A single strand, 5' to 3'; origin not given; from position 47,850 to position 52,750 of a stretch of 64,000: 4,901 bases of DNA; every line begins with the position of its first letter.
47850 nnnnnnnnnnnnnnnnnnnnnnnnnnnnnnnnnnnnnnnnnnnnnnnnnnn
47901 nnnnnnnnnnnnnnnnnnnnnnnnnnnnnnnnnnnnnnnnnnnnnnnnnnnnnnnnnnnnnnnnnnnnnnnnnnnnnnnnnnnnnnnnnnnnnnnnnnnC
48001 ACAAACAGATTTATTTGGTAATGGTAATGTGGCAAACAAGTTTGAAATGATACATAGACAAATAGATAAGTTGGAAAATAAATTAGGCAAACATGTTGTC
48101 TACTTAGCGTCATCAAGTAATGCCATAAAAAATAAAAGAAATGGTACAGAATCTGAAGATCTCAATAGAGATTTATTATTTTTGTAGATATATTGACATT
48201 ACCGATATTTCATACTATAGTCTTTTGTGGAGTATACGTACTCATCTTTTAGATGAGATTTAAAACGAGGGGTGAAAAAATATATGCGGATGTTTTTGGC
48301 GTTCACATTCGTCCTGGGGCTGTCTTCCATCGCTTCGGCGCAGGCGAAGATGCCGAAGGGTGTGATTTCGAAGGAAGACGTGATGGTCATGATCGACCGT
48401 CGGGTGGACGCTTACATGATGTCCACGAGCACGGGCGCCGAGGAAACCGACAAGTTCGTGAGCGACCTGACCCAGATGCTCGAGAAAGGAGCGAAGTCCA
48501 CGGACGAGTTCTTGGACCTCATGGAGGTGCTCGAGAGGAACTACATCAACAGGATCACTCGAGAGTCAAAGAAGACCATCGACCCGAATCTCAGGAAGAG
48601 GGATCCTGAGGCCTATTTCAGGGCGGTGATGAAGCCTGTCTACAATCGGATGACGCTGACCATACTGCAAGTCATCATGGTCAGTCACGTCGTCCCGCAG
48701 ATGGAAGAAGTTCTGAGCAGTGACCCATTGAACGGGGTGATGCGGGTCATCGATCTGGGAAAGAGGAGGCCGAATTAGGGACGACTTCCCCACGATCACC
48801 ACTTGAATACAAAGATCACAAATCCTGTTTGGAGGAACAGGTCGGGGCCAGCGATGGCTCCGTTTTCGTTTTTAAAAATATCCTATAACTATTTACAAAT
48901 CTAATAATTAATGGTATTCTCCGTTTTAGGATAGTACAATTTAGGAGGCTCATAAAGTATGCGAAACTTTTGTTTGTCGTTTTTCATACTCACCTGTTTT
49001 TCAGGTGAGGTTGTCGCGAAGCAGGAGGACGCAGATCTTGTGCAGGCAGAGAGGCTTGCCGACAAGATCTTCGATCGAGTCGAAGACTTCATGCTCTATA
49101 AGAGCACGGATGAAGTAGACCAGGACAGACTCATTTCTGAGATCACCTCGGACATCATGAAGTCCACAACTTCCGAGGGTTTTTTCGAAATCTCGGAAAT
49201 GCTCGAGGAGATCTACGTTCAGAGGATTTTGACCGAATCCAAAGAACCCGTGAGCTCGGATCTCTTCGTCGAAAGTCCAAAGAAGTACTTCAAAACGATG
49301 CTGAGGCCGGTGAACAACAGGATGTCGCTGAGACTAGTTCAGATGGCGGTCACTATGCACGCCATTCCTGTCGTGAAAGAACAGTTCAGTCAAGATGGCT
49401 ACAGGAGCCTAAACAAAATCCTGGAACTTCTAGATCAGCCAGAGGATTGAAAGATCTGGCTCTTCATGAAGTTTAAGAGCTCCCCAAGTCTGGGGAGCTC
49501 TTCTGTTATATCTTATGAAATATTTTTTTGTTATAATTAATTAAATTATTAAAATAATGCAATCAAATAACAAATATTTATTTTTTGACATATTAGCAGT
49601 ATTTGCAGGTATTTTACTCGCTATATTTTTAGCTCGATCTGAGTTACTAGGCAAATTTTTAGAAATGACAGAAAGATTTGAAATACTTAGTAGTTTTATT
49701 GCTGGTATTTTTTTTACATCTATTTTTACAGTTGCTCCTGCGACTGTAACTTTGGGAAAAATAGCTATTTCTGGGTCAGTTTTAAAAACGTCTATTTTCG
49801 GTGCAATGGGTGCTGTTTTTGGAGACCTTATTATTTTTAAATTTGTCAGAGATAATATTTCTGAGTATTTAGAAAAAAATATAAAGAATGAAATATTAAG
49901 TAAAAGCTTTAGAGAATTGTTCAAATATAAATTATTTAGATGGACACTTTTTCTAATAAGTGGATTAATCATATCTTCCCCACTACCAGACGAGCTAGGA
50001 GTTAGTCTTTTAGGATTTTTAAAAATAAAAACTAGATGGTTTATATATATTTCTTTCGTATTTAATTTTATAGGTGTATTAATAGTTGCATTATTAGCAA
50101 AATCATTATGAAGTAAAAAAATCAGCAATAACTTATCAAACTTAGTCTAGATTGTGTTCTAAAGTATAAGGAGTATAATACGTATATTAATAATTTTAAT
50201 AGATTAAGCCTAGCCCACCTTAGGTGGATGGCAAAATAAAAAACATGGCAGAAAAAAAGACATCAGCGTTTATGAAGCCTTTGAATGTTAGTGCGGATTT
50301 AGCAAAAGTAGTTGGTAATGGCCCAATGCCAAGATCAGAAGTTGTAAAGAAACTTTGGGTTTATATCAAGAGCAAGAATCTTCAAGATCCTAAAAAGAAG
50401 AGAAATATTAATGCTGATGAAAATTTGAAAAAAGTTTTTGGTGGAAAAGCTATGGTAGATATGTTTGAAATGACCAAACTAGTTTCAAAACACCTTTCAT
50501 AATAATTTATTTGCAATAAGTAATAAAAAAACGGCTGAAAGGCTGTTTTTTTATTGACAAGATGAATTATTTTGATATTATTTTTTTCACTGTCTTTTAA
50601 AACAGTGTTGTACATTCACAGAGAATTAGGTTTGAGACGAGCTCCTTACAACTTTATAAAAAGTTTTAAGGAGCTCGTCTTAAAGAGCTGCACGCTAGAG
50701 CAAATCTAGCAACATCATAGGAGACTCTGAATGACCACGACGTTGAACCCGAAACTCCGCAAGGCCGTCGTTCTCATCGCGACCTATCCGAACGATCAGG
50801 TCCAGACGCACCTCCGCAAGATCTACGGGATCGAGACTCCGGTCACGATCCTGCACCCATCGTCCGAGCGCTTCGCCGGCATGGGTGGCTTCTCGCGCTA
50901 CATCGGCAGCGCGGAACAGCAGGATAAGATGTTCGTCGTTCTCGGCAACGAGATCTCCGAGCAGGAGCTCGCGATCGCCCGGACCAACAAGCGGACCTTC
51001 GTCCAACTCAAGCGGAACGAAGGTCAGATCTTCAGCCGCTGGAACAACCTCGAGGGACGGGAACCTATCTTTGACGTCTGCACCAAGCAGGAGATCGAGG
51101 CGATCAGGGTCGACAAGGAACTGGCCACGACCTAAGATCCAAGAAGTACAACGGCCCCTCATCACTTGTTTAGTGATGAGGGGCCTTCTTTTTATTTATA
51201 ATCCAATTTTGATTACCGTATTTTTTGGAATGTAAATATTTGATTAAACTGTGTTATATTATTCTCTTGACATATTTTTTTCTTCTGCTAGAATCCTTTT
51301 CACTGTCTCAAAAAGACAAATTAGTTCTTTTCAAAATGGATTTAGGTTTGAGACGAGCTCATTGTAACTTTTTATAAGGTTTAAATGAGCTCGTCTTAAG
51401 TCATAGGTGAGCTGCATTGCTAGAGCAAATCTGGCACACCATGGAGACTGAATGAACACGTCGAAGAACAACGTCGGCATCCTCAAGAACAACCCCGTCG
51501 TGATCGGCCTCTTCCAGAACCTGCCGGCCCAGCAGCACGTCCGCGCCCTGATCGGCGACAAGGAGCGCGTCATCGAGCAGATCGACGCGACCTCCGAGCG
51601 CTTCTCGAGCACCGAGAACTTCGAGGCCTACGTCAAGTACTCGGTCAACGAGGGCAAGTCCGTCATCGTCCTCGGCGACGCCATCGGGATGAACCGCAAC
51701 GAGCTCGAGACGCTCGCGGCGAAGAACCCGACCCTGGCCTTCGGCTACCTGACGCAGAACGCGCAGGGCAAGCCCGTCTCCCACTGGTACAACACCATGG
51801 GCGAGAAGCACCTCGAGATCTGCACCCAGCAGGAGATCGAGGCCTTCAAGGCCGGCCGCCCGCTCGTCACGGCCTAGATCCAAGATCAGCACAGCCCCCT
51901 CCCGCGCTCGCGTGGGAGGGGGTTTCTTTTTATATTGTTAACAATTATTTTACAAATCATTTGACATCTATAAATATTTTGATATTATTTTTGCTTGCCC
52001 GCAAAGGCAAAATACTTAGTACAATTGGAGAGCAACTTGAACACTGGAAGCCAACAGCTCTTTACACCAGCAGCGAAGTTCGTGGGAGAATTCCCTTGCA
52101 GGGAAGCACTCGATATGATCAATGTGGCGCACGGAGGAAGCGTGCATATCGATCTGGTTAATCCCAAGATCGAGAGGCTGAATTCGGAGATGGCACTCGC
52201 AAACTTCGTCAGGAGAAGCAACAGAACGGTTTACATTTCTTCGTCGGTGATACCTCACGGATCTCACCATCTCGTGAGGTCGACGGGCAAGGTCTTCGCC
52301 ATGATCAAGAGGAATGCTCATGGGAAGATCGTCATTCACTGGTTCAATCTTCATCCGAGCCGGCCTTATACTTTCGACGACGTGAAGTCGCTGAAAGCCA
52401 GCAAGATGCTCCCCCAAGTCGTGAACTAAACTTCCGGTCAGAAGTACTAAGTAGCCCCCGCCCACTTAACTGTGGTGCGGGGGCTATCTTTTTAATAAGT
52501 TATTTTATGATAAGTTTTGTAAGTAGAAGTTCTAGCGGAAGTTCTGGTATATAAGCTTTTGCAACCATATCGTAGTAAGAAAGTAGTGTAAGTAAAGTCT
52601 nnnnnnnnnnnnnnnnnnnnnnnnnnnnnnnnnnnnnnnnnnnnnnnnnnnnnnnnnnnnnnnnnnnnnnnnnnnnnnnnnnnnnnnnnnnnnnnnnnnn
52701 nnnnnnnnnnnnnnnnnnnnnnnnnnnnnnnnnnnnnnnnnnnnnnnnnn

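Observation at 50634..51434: Conserved long hairpin + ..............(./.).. box in the 5' leaders of paralogs C and D with compensatory substitutions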

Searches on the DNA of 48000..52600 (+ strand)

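Call 5: search_rna_families(source=window, start=48000, end=52600, threshold=evalue, max_evalue=10)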
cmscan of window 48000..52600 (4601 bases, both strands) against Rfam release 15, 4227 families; matches with E-value up to 10: 22.
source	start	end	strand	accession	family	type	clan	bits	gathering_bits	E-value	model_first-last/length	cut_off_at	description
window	49474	49558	-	RF02379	csRNA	Gene; sRNA;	-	38.2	57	0.014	1-93/93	no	Cia-dependent small RNA csRNA1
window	50635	50680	+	RF03722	MIR4378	Gene; miRNA;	-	26.3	90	0.12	1-91/91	no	MIR4378 microRNA precursor family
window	50519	50582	-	RF02064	STnc370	Gene; sRNA;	-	26.2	54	2.4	1-71/71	no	Enterobacterial sRNA STnc370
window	49476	49531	-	RF02844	RefA9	Gene; antisense;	-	25.6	49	0.88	1-64/64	no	Enterococcus sRNA A9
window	51346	51401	+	RF00965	mir-549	Gene; miRNA;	-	25.3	93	0.079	1-72/72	no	mir-549 microRNA precursor family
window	51150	51251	-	RF02705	B_rapa_snoR775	Gene; snRNA; snoRNA; HACA-box;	-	25.3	64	1.8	1-127/127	no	Brassica rapa small nucleolar RNA 775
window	50483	50556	+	RF02059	STnc50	Gene; sRNA;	-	24.5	55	0.66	1-84/84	no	Salmonella enterica sRNA STnc40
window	49463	49574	-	RF00121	MicC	Gene; sRNA;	-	23.6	90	2.9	1-123/123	no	MicC RNA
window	51345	51402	+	RF03616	MIR1888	Gene; miRNA;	-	21.9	72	0.91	18-85/101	no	MIR1888 microRNA precursor family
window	49471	49535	-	RF01859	Phe_leader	Cis-reg; leader;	-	20.9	55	4.5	1-125/125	no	Phenylalanine leader peptide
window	50631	50684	-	RF04172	MIR8675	Gene; miRNA;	-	20.6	90.8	2.3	19-78/95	no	MIR8675 microRNA precursor family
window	51338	51410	+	RF00969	mir-556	Gene; miRNA;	-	20.5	84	3.1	1-88/88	no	mir-556 microRNA precursor family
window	51890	52011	-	RF02618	SSRC34_2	Gene; sRNA;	-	20.2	48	7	1-125/125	no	Streptococcus sRNA 34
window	51344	51403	+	RF03743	MIR7696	Gene; miRNA;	-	19.2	83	5.8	1-88/88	no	MIR7696 microRNA precursor family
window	52214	52267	-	RF02437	SpF44_sRNA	Gene; sRNA;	-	18.6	70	8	1-102/102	no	Streptococcus sRNA SpF44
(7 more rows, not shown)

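Call 71: build_rna_model(alignment_id=A6, structure=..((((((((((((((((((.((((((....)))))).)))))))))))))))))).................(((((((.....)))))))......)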
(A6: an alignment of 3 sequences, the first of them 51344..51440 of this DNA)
Model R1 built from alignment A6 (3 sequences, 98 columns); structure: as given.
model positions 97; base pairs 31; branch points 1; effective number of sequences 1.42; information 0.589 bits per position. Calibrated on 0.2 Mb of random sequence (short: E-values are rough).
structure used (alignment columns):
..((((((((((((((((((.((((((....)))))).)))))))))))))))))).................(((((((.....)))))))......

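Call 72: search_with_rna_model(model_id=R1, sources=[window, L011, L012, L013, L014], max_evalue=10)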
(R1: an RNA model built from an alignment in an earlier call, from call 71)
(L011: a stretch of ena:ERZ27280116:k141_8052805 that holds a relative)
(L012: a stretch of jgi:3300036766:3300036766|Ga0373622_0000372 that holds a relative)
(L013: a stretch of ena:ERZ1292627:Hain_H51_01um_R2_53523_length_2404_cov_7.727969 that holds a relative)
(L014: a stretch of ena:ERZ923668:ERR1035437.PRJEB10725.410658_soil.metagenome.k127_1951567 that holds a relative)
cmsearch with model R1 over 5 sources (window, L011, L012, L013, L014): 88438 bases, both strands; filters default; matches with E-value up to 10: 6.
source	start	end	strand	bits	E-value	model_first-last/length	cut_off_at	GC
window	51344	51440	+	111.3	6.2e-25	1-97/97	no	0.41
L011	48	145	+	104.9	2.1e-23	1-97/97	no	0.44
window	50628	50715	+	87.3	4.1e-19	1-97/97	no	0.4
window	50637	50680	-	30.4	2.7e-05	8-51/97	no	0.36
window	51353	51396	-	24.7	0.00068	8-51/97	no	0.34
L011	57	100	-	23.9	0.0011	8-51/97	no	0.39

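Call 74: search_dna_similar(query=window:51296-51454:+, collection=phages, mode=distant, max_evalue=0.1)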
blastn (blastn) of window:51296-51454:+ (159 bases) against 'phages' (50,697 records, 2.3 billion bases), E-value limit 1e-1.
No match.

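Call 75: search_dna_similar(query=window:51296-51454:+, collection=plasmids, mode=distant, max_evalue=0.1)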
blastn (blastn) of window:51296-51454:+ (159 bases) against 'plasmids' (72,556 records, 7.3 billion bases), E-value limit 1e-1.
No match.
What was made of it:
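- Tried and rejected: blastn of the D leader against phage and plasmid collections gave no match (calls 74, 75).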

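Call 97: search_with_rna_model(model_id=R1, sources=[L018, L019, L012, L013], max_evalue=10)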
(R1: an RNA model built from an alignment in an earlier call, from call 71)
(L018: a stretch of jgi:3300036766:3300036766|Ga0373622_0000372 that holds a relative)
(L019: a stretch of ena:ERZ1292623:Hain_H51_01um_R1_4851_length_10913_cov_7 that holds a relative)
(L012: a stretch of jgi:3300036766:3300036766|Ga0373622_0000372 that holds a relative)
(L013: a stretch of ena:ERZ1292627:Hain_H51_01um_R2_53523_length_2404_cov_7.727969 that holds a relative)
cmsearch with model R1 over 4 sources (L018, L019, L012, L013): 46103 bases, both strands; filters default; matches with E-value up to 10: 0.
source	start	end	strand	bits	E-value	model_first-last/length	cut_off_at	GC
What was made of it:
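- A covariance model found no further copy in the 64-kb window or in 46 kb of related loci (calls 72, 97).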

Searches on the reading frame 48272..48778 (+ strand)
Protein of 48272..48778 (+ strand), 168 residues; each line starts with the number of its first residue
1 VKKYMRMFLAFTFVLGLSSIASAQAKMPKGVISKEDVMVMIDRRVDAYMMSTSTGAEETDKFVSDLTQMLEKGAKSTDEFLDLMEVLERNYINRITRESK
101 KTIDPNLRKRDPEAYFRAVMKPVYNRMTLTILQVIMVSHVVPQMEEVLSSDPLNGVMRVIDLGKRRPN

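Call 11: search_protein_families(library=pfam, proteins=[window:48272-48778:+], max_evalue=1)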
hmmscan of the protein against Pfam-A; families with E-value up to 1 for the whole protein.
window:48272-48778:+ (168 aa): 1 family
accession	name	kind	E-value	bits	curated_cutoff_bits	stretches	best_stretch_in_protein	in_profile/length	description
PF20155.4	TMP_3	-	0.022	14.9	41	1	33-108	65-137/192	Tape measure protein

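Call 85: search_protein_families(library=phrogs, proteins=[window:48284-48778:+], max_evalue=0.1)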
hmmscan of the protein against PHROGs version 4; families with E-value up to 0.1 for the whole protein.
window:48284-48778:+ (164 aa): 1 family
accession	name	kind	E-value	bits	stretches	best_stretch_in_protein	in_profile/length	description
phrog_10922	-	unknown function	0.063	13.3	1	46-105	123-182/375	-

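Call 86: search_protein_families(library=padloc, proteins=[window:48284-48778:+], max_evalue=0.1)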
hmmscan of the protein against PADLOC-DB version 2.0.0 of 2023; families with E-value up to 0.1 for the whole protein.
window:48284-48778:+ (164 aa): 0 families

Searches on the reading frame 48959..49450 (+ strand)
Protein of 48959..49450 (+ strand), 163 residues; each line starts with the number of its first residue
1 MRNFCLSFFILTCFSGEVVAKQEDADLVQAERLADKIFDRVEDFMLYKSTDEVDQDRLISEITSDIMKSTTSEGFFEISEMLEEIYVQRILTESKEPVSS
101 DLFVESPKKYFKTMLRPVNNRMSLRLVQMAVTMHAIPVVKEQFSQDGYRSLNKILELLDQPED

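Call 11: search_protein_families(library=pfam, proteins=[window:48959-49450:+], max_evalue=1)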
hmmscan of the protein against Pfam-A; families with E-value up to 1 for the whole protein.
window:48959-49450:+ (163 aa): 0 families

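Call 85: search_protein_families(library=phrogs, proteins=[window:48959-49450:+], max_evalue=0.1)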
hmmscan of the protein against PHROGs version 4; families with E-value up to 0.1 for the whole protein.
window:48959-49450:+ (163 aa): 1 family
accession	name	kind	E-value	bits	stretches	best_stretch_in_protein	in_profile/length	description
phrog_19605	-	unknown function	0.031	14.6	1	17-92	180-248/305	-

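Call 86: search_protein_families(library=padloc, proteins=[window:48959-49450:+], max_evalue=0.1)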
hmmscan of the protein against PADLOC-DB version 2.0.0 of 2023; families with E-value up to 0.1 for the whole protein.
window:48959-49450:+ (163 aa): 0 families

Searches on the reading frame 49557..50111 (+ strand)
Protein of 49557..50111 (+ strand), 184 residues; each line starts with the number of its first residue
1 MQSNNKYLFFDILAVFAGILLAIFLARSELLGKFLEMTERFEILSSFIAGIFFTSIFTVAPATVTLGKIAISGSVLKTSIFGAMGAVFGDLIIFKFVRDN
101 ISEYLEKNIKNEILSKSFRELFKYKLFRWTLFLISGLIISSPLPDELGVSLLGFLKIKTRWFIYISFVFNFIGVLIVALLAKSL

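Call 11: search_protein_families(library=pfam, proteins=[window:49557-50111:+], max_evalue=1)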
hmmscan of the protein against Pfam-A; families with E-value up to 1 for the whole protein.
window:49557-50111:+ (184 aa): 1 family
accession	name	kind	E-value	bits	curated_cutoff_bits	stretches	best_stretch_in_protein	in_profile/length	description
PF09335.16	VTT_dom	-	0.0079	17.1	33.9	1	67-180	11-120/123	VTT domain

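Call 30: find_encoding_contigs(protein=window:49557-50111:+, flank=10000)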
Protein window:49557-50111:+ (184 aa): 1 contig read that carries it; 1 place shown.
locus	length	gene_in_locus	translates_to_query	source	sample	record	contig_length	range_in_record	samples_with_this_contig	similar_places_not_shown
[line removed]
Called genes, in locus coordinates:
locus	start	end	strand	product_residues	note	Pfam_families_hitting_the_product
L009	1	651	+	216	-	?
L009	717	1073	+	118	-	-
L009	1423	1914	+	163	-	-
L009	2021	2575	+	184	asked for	-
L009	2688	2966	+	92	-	PF02201:SWIB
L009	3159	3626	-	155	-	-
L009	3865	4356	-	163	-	-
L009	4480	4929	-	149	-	-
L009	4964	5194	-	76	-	?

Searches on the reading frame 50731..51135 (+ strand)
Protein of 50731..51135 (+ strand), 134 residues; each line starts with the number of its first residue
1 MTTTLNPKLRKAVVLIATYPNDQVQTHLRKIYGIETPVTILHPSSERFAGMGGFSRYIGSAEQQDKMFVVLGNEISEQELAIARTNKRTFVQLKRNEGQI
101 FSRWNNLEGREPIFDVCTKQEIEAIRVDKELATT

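Call 11: search_protein_families(library=pfam, proteins=[window:50731-51135:+], max_evalue=1)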
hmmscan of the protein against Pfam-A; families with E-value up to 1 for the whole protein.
window:50731-51135:+ (134 aa): 0 families

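Call 13: find_homologous_proteins(query=window:50731-51135:+, max_evalue=0.01)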
Query window:50731-51135:+: 3 candidates shared short words with the query, none scored E <= 0.01.

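Call 17: find_encoding_contigs(protein=window:50731-51135:+, flank=10000, max_places=6)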
Protein window:50731-51135:+ (134 aa): no gene with exactly this product is on record in the collection.

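Call 85: search_protein_families(library=phrogs, proteins=[window:50731-51135:+], max_evalue=0.1)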
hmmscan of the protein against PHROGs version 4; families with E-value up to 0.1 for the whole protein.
window:50731-51135:+ (134 aa): 0 families

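Call 86: search_protein_families(library=padloc, proteins=[window:50731-51135:+], max_evalue=0.1)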
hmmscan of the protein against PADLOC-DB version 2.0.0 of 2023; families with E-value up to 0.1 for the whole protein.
window:50731-51135:+ (134 aa): 0 families
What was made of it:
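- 50731..51135 (+): CDS of paralog C, 134 aa, an orphan family. GC3 0.87. No Pfam, PHROG or PADLOC match (calls 11, 85, 86).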
